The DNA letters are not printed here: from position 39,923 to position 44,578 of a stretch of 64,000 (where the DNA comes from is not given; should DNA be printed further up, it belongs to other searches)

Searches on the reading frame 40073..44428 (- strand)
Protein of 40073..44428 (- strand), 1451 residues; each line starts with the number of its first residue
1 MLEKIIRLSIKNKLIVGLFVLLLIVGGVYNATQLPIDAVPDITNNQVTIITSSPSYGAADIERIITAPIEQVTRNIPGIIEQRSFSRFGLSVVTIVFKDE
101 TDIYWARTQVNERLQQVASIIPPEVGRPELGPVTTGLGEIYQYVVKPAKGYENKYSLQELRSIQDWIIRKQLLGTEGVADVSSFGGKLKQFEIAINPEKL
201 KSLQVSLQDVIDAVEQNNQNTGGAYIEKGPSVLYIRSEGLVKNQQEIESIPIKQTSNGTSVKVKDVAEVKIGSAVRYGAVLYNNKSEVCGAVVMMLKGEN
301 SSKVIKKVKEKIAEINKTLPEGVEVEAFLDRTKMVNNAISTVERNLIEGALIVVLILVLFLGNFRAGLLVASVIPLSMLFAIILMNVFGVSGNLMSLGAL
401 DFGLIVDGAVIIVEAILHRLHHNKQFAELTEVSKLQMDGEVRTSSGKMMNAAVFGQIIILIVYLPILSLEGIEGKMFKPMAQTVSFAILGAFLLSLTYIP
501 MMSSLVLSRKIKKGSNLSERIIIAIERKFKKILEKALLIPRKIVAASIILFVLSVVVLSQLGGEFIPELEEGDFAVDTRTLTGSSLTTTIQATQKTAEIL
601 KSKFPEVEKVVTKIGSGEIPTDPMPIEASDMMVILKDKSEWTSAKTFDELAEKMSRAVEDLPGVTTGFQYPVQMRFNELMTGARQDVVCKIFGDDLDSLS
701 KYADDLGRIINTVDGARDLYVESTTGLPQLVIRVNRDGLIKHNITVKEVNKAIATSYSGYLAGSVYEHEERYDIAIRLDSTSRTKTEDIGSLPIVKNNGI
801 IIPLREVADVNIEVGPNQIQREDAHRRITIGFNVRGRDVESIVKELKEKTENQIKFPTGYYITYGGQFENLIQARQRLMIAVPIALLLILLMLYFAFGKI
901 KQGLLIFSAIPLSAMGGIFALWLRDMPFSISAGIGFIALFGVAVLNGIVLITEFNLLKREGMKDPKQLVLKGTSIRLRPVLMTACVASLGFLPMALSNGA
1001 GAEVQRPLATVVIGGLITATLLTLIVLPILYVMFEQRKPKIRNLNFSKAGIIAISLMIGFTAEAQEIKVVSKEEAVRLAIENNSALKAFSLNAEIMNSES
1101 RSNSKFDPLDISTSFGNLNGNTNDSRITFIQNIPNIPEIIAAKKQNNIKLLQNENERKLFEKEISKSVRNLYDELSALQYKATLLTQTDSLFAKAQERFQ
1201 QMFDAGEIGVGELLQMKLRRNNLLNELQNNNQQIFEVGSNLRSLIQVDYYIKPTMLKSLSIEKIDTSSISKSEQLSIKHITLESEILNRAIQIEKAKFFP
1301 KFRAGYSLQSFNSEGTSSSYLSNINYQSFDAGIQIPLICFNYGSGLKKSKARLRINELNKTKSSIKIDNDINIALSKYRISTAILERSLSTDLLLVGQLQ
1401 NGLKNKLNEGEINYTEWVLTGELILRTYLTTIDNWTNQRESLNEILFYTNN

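Call 50: search_protein_families(library=pfam, proteins=[window:40073-44428:-], max_evalue=0.001)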
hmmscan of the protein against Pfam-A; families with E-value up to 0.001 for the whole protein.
window:40073-44428:- (1451 aa): 2 families
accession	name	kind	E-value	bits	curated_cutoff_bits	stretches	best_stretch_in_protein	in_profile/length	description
PF00873.25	ACR_tran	-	2.1e-279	930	28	1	5-1034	1-1020/1021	AcrB/AcrD/AcrF family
PF02321.23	OEP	-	1.8e-20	74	22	2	1073-1234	2-175/187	Outer membrane efflux protein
